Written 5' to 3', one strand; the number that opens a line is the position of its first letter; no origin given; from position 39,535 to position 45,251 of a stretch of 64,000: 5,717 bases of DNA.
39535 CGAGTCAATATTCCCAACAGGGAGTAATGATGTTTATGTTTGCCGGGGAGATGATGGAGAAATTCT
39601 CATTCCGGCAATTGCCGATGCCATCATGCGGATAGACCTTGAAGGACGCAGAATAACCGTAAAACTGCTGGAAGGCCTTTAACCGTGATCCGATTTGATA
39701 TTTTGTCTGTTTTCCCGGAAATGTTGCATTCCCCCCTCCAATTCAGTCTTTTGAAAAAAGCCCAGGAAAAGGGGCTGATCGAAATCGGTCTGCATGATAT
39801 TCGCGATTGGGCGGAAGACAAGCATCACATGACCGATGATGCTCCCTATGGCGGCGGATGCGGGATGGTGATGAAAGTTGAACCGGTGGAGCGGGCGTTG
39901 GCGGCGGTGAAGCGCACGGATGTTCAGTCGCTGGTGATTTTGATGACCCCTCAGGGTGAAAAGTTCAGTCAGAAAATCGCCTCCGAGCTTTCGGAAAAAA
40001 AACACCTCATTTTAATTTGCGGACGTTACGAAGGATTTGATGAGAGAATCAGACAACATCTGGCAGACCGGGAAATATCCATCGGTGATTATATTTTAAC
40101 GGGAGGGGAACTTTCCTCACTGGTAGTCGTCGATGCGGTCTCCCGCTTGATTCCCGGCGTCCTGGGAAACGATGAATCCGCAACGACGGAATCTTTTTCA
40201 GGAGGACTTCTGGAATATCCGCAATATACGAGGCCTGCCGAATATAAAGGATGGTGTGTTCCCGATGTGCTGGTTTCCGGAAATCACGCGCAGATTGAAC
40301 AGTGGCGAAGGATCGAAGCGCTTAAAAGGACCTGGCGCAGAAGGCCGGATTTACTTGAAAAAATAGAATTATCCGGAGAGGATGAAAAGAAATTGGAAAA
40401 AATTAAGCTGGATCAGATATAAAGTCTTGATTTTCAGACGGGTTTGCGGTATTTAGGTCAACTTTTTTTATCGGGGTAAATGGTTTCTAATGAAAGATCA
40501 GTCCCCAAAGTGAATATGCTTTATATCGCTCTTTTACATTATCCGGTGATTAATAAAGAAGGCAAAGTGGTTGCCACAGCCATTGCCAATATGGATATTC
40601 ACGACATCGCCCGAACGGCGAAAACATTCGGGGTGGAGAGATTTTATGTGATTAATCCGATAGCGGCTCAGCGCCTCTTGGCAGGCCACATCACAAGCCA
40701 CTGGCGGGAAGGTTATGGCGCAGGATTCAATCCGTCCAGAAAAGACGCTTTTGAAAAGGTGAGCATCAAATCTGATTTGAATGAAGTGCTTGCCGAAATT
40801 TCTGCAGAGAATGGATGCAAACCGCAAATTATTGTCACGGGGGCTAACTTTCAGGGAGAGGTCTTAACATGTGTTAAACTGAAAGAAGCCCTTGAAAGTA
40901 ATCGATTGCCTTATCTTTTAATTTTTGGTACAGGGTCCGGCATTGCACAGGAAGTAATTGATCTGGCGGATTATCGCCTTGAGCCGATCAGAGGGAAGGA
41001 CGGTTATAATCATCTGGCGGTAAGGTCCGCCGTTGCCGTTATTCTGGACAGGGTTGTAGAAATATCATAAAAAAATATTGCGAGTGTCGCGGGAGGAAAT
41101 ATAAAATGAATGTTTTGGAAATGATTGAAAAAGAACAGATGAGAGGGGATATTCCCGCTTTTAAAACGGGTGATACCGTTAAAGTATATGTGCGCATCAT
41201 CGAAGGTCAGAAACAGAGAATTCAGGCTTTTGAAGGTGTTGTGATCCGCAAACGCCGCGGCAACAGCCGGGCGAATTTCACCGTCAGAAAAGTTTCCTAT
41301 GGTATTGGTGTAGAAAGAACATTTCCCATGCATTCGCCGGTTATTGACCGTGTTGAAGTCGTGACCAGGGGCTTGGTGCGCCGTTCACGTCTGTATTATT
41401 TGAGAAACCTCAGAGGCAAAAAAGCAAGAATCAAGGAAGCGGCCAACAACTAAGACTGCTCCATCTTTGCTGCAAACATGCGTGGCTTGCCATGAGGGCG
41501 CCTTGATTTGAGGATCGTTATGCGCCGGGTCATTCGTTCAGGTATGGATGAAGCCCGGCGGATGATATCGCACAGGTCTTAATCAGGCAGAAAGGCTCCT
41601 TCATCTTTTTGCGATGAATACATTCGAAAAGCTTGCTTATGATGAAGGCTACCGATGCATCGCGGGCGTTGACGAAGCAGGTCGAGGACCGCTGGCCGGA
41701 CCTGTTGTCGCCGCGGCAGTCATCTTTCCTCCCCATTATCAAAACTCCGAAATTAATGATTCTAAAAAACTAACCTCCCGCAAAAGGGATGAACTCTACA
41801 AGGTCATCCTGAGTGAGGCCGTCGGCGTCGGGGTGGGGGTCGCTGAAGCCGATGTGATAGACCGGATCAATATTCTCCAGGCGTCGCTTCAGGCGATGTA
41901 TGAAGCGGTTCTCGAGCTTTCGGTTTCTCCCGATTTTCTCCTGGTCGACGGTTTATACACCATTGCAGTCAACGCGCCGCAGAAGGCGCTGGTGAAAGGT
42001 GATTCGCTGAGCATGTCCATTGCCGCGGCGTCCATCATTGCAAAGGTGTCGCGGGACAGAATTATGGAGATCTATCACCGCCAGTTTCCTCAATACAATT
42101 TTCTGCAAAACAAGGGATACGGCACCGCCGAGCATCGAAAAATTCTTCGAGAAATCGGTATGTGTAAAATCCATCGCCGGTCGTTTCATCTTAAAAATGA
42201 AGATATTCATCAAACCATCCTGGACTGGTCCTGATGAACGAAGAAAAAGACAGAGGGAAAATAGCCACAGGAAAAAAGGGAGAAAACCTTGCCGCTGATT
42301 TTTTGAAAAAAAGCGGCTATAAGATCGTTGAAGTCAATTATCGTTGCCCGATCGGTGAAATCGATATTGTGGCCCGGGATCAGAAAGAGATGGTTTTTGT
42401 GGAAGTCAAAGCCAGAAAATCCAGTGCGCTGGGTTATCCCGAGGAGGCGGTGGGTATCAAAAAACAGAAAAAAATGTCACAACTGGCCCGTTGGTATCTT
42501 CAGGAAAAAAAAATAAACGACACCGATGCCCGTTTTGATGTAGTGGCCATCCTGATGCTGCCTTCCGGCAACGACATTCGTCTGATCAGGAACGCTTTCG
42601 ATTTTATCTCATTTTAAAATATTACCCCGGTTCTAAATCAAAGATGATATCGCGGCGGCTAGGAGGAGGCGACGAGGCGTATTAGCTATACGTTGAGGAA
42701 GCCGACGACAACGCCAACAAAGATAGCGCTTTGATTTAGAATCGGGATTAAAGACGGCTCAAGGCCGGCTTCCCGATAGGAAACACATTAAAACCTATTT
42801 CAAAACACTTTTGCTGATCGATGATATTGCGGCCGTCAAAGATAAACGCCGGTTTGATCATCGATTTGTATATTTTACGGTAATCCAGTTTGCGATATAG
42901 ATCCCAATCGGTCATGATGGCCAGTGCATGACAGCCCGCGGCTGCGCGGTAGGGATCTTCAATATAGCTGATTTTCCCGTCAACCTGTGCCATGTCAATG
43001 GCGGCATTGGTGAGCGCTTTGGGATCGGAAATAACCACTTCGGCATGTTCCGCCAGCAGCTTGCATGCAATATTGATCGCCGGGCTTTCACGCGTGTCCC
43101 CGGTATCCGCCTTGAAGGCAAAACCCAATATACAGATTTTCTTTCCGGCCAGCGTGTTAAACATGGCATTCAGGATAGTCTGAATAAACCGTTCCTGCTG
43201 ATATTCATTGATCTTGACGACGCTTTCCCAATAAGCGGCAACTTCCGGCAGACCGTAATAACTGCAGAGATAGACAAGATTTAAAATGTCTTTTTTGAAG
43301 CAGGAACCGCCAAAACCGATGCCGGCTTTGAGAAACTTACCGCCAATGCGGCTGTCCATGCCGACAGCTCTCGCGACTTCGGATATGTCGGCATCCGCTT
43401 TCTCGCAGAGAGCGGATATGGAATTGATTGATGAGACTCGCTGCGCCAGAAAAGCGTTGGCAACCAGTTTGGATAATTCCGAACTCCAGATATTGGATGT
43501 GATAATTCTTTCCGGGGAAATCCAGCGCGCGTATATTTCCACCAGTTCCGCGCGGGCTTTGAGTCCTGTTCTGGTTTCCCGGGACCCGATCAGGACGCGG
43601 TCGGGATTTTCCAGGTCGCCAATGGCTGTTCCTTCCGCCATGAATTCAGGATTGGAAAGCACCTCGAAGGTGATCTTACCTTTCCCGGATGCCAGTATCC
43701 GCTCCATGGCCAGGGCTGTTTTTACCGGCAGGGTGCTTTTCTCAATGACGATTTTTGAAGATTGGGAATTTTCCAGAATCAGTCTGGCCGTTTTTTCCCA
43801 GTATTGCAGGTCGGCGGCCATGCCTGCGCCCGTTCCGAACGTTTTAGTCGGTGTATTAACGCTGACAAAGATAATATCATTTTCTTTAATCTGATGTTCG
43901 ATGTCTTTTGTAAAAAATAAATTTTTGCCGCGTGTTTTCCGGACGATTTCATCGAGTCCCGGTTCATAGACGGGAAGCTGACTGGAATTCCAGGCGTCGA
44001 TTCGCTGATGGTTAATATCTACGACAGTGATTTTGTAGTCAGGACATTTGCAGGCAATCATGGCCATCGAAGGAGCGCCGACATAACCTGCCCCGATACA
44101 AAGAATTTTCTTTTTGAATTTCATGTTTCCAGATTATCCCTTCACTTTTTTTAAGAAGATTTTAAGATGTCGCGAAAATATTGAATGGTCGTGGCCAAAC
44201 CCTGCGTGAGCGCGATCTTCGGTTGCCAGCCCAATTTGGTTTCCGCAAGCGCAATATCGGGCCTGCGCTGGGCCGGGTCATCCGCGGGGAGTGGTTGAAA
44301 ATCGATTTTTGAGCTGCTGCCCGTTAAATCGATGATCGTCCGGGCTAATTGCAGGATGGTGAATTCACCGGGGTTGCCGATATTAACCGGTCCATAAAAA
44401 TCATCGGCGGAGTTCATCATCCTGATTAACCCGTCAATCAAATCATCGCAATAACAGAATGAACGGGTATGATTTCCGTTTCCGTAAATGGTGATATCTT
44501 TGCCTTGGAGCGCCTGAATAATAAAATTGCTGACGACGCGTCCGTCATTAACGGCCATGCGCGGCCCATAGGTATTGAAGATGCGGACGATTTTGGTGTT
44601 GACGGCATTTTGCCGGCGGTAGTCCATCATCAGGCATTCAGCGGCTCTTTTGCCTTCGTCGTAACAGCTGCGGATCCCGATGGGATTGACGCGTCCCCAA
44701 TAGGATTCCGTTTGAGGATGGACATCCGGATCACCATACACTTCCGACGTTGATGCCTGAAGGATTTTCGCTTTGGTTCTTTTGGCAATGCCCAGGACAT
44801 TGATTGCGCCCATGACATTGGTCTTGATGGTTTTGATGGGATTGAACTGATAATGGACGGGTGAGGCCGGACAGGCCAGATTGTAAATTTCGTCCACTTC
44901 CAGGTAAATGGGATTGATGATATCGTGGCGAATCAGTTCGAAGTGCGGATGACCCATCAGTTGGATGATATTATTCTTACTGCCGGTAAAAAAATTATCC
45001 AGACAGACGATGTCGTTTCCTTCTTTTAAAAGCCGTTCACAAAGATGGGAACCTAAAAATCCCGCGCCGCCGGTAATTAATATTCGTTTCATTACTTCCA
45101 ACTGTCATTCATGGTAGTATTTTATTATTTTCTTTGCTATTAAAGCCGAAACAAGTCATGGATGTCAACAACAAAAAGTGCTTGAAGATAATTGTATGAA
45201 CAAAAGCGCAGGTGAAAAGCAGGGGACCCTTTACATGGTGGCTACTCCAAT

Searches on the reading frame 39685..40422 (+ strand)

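Call 48: search_protein_families(library=pfam, proteins=[window:39685-40422:+], max_evalue=0.00001)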
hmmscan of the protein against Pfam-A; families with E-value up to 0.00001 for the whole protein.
window:39685-40422:+ (245 aa): 1 family
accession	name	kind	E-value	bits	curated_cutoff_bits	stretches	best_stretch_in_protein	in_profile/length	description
PF01746.26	tRNA_m1G_MT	-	4.1e-67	226.1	27.3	1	24-221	2-195/195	tRNA (Guanine-1)-methyltransferase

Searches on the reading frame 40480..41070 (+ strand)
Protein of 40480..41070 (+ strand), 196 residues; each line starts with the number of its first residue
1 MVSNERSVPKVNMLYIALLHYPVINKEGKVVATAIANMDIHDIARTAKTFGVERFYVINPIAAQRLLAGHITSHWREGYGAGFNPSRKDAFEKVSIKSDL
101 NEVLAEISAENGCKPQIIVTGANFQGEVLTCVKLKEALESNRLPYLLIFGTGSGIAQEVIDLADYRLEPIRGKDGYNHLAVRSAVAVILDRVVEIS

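Call 48: search_protein_families(library=pfam, proteins=[window:40480-41070:+], max_evalue=0.00001)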
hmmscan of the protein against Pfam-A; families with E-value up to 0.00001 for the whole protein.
window:40480-41070:+ (196 aa): 1 family
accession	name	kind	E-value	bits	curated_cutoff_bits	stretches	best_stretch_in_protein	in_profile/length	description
PF09936.14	Methyltrn_RNA_4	-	3.1e-71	239.4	22.6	1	14-193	2-181/182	SAM-dependent RNA methyltransferase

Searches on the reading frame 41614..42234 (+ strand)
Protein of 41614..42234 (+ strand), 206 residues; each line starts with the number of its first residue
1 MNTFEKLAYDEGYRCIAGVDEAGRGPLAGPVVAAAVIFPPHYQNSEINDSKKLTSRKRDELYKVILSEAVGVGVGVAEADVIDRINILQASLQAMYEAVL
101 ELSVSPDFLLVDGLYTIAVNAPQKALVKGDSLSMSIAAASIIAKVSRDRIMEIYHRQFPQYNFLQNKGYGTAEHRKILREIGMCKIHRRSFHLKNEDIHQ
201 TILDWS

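Call 48: search_protein_families(library=pfam, proteins=[window:41614-42234:+], max_evalue=0.00001)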
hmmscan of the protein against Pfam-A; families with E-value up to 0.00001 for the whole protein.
window:41614-42234:+ (206 aa): 1 family
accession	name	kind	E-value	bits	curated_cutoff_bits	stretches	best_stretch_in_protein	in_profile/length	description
PF01351.25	RNase_HII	-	1.9e-40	139.4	25.8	1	17-192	1-197/199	Ribonuclease HII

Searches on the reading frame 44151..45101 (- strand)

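Call 48: search_protein_families(library=pfam, proteins=[window:44151-45101:-], max_evalue=0.00001)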
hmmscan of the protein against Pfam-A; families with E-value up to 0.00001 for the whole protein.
window:44151-45101:- (316 aa): 6 families
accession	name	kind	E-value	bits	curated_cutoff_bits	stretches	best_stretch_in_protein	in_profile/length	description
PF16363.11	GDP_Man_Dehyd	-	1.4e-51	176.4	27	1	8-304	1-331/332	GDP-mannose 4,6 dehydratase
PF01370.27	Epimerase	-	2.5e-48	165.1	20.9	1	7-242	1-240/240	NAD dependent epimerase/dehydratase family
PF07993.18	NAD_binding_4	-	9.5e-12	45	20.1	0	66-179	86-209/258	Male sterility protein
PF01073.25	3Beta_HSD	-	2.6e-10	40.2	22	1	8-221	1-221/280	3-beta hydroxysteroid dehydrogenase/isomerase family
PF02719.21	Polysacc_synt_2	-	2.6e-09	37.1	20.2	0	7-112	1-121/293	Polysaccharide biosynthesis protein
PF04321.23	RmlD_sub_bind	-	4.2e-07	29.8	27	1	6-277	2-250/287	RmlD substrate binding domain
